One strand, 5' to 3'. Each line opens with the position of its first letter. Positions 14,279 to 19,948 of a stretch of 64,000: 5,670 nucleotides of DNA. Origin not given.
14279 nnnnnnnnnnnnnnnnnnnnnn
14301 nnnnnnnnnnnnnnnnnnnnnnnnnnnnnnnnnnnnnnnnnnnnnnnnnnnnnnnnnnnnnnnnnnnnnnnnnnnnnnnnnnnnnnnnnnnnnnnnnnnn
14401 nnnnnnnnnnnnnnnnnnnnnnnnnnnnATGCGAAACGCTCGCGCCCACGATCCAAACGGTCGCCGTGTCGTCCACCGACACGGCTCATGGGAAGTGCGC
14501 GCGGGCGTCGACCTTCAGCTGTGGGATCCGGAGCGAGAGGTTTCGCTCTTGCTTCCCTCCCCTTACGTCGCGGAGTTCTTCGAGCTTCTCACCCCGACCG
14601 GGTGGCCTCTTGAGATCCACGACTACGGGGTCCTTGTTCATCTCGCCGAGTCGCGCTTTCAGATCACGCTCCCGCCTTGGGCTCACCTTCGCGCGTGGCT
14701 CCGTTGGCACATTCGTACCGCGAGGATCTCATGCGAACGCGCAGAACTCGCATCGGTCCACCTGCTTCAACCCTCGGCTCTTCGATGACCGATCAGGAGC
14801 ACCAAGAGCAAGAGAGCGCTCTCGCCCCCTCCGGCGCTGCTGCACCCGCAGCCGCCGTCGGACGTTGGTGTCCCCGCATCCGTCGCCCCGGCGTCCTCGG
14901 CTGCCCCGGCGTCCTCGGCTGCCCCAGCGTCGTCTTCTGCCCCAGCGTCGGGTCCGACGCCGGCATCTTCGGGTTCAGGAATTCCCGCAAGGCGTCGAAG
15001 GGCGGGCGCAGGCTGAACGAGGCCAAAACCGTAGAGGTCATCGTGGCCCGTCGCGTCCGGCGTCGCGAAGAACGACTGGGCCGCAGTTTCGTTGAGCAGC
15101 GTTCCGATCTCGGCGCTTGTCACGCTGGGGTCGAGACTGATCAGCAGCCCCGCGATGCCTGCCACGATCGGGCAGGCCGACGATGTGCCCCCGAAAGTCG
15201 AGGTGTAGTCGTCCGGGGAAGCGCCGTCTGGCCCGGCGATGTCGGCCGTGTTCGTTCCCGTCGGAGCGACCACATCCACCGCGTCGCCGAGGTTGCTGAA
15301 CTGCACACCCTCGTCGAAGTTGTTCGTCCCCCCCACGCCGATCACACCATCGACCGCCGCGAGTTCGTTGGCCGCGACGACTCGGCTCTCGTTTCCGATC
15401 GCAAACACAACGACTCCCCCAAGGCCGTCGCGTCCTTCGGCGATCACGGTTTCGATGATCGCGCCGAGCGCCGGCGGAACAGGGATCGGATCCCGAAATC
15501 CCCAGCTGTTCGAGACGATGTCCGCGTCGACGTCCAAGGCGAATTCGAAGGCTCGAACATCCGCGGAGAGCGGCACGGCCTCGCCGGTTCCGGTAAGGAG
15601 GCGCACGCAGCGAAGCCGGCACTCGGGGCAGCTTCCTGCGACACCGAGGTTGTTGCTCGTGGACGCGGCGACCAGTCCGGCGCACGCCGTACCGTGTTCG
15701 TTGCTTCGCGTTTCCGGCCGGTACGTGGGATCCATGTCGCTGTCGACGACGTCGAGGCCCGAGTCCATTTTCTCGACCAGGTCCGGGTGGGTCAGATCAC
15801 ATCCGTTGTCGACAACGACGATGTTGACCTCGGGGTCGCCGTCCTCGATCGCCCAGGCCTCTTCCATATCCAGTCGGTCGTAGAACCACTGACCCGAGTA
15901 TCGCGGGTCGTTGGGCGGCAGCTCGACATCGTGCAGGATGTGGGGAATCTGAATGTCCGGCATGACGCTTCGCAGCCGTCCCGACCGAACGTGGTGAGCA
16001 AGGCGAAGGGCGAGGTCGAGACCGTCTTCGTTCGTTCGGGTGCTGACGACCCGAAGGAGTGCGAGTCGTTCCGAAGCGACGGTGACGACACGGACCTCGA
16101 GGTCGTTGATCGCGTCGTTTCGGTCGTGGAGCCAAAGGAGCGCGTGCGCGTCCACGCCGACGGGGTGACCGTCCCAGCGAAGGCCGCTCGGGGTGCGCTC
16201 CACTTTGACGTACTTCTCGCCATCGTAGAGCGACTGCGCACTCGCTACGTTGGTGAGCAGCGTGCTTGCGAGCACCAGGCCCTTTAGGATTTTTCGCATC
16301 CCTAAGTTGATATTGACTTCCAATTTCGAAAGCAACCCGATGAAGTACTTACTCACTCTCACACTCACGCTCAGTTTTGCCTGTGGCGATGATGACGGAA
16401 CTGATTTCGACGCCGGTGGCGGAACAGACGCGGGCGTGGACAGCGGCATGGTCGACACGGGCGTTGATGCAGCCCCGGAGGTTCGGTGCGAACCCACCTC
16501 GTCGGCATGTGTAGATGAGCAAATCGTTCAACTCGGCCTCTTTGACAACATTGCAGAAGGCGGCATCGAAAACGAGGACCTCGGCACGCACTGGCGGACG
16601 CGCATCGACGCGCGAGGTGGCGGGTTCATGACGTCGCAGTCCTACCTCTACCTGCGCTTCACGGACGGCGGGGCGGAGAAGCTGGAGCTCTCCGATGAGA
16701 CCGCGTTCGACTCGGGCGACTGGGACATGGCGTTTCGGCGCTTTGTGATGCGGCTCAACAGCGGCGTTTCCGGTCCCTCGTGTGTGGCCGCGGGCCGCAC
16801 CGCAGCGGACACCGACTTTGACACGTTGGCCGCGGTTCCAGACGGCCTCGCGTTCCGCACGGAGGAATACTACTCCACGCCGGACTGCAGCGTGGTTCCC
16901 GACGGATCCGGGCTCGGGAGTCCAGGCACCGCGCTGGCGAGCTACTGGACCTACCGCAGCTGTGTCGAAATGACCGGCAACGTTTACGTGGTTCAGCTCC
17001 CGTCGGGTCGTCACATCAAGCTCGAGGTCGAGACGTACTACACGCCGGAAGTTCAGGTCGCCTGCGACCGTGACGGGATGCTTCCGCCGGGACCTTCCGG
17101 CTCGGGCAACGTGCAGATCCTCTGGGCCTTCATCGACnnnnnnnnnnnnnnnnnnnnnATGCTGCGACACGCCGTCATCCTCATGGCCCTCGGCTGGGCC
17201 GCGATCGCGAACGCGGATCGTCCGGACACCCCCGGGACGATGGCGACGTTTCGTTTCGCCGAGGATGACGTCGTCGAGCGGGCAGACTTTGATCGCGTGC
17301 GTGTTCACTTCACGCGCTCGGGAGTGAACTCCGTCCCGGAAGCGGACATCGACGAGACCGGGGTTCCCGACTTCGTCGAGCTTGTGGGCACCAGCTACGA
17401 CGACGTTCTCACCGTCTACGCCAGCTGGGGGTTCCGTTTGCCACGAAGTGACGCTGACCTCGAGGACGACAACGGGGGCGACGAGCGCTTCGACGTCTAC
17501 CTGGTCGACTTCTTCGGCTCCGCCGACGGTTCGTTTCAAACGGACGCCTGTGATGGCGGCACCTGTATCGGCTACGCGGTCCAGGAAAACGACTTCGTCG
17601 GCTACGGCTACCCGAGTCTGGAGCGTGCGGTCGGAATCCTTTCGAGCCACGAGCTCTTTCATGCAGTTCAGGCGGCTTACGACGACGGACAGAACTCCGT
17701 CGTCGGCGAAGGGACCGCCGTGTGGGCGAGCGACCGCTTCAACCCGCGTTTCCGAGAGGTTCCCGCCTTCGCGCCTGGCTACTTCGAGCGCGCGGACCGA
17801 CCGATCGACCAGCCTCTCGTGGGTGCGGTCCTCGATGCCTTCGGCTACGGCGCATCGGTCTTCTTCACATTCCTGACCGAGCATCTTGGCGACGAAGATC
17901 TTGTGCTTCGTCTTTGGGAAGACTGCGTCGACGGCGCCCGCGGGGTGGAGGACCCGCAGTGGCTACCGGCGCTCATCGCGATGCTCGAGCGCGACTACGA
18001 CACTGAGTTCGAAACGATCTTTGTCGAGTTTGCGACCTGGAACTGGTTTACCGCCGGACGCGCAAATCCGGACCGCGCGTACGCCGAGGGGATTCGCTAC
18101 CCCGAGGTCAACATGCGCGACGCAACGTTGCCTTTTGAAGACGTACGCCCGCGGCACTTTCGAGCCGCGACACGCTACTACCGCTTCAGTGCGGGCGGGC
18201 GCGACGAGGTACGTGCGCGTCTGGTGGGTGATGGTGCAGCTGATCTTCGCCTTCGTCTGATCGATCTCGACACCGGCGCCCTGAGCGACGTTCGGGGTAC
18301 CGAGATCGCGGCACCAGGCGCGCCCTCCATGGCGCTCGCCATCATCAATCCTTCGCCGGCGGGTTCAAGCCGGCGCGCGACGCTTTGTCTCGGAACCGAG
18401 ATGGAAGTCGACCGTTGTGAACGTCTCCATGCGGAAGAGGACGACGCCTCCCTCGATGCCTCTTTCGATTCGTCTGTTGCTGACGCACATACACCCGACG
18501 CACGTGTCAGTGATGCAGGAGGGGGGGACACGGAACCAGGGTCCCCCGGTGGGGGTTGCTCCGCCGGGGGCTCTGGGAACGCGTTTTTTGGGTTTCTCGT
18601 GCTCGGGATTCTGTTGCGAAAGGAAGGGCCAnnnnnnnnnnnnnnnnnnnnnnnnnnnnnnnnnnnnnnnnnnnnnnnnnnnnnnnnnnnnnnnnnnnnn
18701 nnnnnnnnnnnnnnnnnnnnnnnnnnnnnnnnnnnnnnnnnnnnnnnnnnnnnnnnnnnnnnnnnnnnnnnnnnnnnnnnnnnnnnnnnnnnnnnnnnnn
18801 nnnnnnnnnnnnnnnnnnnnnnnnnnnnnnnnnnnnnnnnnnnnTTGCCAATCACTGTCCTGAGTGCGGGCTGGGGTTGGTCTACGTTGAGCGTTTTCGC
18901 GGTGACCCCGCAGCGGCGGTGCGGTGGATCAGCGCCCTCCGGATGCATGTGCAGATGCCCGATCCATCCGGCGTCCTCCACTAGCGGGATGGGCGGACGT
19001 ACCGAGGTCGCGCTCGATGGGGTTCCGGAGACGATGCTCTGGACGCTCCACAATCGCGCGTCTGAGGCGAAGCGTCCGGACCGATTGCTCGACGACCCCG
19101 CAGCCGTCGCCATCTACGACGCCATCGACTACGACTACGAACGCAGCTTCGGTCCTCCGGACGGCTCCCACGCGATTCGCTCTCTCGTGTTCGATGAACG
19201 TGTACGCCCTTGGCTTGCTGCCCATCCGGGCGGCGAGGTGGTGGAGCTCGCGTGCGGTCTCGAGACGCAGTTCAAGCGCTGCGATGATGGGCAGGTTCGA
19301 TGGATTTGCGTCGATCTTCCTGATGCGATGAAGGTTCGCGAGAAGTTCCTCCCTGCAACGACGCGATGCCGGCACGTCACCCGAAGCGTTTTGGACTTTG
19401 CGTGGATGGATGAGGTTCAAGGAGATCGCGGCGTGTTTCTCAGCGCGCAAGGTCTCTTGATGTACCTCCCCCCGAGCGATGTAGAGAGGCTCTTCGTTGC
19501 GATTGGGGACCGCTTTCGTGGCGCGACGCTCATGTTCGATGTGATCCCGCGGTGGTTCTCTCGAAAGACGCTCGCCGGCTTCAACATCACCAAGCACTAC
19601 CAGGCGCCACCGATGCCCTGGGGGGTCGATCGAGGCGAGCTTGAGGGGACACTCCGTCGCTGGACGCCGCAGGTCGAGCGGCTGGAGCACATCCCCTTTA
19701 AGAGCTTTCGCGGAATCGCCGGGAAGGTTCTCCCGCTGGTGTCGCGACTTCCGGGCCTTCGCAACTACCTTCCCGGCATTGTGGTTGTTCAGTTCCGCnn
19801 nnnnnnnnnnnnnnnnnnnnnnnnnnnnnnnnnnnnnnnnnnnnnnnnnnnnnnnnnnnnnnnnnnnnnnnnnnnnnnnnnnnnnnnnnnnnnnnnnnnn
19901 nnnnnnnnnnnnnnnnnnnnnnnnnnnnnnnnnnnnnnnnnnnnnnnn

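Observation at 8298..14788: Receptor / triple-HmuY-like / double-Kelch / small-protein operon: an unusual haem-type capture module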

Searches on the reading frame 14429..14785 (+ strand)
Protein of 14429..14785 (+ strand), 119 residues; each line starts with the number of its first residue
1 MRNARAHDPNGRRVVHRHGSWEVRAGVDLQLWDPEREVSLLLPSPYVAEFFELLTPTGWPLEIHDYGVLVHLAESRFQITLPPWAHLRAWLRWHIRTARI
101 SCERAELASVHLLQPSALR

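Call 10: search_protein_families(library=pfam, proteins=[window:14429-14785:+], max_evalue=0.1)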
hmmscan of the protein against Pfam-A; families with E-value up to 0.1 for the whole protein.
window:14429-14785:+ (119 aa): 0 families

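Call 11: search_protein_families(library=ncbifam, proteins=[window:14429-14785:+], max_evalue=0.1)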
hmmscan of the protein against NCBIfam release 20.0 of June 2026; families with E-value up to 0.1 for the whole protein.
window:14429-14785:+ (119 aa): 0 families

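Call 56: list_cluster_members(proteins=[window:14429-14785:+, window:8298-8525:+, window:17159-18631:+, window:16250-17137:+, window:8681-10807:+])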
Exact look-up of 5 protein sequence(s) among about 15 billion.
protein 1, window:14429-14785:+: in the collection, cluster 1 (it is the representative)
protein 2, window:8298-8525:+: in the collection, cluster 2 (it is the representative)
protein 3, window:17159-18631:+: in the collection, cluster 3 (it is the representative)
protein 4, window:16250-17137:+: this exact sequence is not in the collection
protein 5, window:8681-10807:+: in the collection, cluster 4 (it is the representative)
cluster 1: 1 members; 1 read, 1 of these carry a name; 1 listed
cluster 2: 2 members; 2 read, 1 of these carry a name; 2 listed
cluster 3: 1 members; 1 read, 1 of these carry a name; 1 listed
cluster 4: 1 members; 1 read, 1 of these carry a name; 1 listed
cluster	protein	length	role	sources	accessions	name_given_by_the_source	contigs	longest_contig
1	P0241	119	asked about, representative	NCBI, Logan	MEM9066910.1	MAG: hypothetical protein AAGE52_00350 [Myxococcota bacterium]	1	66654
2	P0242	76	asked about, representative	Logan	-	-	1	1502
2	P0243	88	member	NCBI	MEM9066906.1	MAG: hypothetical protein AAGE52_00330 [Myxococcota bacterium]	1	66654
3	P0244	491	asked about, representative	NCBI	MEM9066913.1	MAG: MXAN_6640 family putative metalloprotease [Myxococcota bacterium]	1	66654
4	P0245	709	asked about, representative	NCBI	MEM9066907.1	MAG: TonB-dependent receptor [Myxococcota bacterium]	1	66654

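Call 81: search_protein_representatives(protein=window:14429-14785:+)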
Query: 119 residues. Proteins with E-value up to 0.001 (for the whole library): 15; up to 1e-10: 2; up to 1e-30: 1. The best 15 are listed.
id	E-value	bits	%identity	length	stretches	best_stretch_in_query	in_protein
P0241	5.8e-76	269.0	100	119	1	1-119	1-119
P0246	1.1e-12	64.5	37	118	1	6-113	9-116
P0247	1.2e-07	48.1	39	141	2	18-111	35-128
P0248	3.6e-06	43.4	38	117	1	6-107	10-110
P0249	1.5e-05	41.4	38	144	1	21-107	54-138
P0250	1.5e-05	41.4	32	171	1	24-102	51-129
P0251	3.3e-05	40.3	38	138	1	4-97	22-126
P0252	4.7e-05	39.8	33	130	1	16-93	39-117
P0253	1.4e-04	38.2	33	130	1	25-88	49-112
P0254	3.1e-04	37.1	30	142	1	18-98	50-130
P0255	5.6e-04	36.3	47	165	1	7-74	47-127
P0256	6.1e-04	36.2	32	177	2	24-108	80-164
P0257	7.2e-04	35.9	34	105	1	27-94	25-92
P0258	7.9e-04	35.8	34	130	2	12-101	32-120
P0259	9.7e-04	35.5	33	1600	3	5-53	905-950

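Call 82: find_encoding_contigs(protein=P0246, flank=8000, max_places=2)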
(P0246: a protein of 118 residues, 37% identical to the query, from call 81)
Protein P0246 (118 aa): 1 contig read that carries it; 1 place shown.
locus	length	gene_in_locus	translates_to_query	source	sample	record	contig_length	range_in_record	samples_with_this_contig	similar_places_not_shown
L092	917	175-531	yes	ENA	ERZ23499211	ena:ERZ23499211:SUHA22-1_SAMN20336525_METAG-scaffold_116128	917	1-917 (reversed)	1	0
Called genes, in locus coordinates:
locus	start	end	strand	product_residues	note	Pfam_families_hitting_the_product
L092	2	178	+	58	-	?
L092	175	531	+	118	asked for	-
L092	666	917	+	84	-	?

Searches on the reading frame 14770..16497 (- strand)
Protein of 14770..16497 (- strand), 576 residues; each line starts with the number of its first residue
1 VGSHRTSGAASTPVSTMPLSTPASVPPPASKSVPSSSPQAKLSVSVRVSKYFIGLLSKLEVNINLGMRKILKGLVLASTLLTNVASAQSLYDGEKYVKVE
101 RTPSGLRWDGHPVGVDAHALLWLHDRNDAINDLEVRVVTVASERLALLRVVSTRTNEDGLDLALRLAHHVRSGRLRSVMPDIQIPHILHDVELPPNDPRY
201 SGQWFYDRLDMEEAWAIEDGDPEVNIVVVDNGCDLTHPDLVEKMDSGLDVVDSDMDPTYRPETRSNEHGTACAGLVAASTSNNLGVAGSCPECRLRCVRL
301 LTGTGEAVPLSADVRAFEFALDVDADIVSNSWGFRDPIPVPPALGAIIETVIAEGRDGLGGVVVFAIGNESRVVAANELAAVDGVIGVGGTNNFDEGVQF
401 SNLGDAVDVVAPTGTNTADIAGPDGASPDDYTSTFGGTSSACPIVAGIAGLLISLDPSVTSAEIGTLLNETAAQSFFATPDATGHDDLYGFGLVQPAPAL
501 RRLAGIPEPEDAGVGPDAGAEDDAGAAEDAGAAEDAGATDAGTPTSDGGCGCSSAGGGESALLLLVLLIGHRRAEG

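Call 13: search_protein_families(library=pfam, proteins=[window:14770-16497:-], max_evalue=0.01)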
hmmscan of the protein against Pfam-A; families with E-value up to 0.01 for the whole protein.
window:14770-16497:- (576 aa): 1 family
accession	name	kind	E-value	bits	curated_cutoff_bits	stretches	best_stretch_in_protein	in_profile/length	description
PF00082.27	Peptidase_S8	-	4.6e-38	131.6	21.8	1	224-492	4-288/288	Subtilase family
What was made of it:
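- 14767..16299 (-): Subtilase (peptidase S8) with a MYXO-CTERM-like sorting tail. Pfam Peptidase_S8 scores 4.6e-38 (call 13).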

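Call 57: search_protein_families(library=ncbifam, proteins=[window:14770-16497:-], max_evalue=0.001)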
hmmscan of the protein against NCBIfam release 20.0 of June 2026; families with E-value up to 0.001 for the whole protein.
window:14770-16497:- (576 aa): 7 families
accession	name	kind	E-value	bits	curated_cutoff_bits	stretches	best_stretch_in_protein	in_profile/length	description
TIGR03921.1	T7SS_mycosin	equivalog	1.5e-33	116.4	278.75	1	209-527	1-309/353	type VII secretion-associated serine protease mycosin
NF033595.1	denti_PrtP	equivalog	2.1e-20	72.9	300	1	364-495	370-497/606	dentilisin complex serine proteinase subunit PrtP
TIGR03895.1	protease_PatA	subfamily_domain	1.8e-06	27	421.05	1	284-456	15-180/606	PatA/PatG family cyanobactin maturation protease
NF045638.1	Mrt_dep_phytase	exception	1.3e-05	24.1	440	1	499-573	350-428/430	myxosortase-dependent phytase-like phosphatase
NF049966.1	QH_SP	equivalog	0.00019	20.9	165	1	226-473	2-212/219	subtilisin-like serine protease QhpE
NF045523.1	MXAN_5453_fam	exception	0.00037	19.1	500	1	504-570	466-531/544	MXAN_5453 family MXYO-CTERM-anchored protein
TIGR03901.2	MYXO-CTERM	domain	0.0008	19.7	20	1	547-571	1-28/34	MYXO-CTERM sorting domain-containing protein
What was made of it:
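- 14767..16299 (-): The MYXO-CTERM domain hit covers residues 547-571 (call 57).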

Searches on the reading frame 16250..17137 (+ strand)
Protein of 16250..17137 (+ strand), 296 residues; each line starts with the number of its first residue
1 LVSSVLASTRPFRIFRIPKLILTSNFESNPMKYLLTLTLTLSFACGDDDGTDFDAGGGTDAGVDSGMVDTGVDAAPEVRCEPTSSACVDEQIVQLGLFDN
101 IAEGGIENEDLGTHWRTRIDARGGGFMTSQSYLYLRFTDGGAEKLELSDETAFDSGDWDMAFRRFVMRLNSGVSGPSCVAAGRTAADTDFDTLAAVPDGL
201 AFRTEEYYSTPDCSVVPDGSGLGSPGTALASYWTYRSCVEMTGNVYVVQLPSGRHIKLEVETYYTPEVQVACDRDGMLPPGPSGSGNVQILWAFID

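Call 30: search_protein_families(library=pfam, proteins=[window:16250-17137:+], max_evalue=0.1)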
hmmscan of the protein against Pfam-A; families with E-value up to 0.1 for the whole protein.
window:16250-17137:+ (296 aa): 1 family
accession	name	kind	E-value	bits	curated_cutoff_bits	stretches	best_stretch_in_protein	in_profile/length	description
PF14064.11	HmuY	-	2.2e-09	38.1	27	1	152-268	24-147/157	HmuY protein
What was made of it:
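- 16340..17140 (+): HmuYs, a second, single-domain HmuY-family lipoprotein (lipobox SFAC, motif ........). Pfam HmuY scores 2.2e-9 (call 30).
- On HmuY family (Pfam PF14064): The second protein at 16340-17140 scores 38.1 bits (call 30).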

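Call 57: search_protein_families(library=ncbifam, proteins=[window:16250-17137:+], max_evalue=0.001)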
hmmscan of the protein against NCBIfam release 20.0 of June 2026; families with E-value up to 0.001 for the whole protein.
window:16250-17137:+ (296 aa): 0 families

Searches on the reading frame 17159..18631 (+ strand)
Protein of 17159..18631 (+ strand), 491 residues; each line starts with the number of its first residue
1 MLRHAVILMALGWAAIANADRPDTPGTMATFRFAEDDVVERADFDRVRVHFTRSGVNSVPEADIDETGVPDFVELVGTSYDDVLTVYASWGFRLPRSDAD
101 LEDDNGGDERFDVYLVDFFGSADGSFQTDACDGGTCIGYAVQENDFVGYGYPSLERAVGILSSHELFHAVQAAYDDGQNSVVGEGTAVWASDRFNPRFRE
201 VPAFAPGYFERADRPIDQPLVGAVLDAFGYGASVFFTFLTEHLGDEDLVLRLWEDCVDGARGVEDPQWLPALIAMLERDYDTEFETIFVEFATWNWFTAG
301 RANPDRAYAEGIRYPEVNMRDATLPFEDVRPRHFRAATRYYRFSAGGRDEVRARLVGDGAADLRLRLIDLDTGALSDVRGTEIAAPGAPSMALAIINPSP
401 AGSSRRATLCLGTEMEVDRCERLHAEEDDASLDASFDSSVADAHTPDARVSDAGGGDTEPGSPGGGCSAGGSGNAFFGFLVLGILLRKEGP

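Call 13: search_protein_families(library=pfam, proteins=[window:17159-18631:+], max_evalue=0.01)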
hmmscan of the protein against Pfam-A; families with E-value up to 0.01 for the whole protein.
window:17159-18631:+ (491 aa): 0 families

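Call 30: search_protein_families(library=pfam, proteins=[window:17159-18631:+], max_evalue=0.1)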
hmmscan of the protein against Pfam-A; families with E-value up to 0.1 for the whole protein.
window:17159-18631:+ (491 aa): 0 families

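Call 57: search_protein_families(library=ncbifam, proteins=[window:17159-18631:+], max_evalue=0.001)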
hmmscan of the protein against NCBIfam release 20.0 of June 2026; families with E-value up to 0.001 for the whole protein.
window:17159-18631:+ (491 aa): 1 family
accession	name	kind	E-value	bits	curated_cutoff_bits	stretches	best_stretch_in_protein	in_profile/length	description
NF045524.1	MXAN_6640_HExxH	subfamily_domain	2.7e-62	211.1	140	1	49-343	1-289/290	MXAN_6640 family putative metalloprotease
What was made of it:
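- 17159..18634 (+): MXAN_6640-family putative HExxH metalloprotease with signal peptide and a MYXO-CTERM-like tail. NCBIfam NF045524 scores 211 bits against a cut-off of 140 (call 57).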

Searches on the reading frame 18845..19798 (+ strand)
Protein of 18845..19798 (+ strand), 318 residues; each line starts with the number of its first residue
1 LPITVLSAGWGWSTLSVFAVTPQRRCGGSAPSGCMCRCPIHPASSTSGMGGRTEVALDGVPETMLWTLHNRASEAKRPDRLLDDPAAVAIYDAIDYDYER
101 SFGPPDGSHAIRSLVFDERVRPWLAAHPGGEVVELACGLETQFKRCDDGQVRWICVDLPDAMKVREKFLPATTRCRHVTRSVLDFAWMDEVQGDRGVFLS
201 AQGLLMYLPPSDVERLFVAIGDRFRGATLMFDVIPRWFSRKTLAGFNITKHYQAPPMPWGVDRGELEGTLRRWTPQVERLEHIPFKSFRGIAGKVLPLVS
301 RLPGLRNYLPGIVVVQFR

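Call 30: search_protein_families(library=pfam, proteins=[window:18845-19798:+], max_evalue=0.1)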
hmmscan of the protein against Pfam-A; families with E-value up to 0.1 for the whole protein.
window:18845-19798:+ (318 aa): 1 family
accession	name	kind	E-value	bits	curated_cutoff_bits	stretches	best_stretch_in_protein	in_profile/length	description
PF04072.20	LCM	-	1.6e-08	35.1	22.3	1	69-220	6-186/187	Leucine carboxyl methyltransferase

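Call 57: search_protein_families(library=ncbifam, proteins=[window:18845-19798:+], max_evalue=0.001)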
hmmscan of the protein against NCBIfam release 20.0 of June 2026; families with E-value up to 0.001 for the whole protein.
window:18845-19798:+ (318 aa): 1 family
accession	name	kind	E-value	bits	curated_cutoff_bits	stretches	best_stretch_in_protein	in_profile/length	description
TIGR00027.1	mthyl_TIGR00027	subfamily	4e-10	39.6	93.55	1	63-272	3-239/259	SAM-dependent methyltransferase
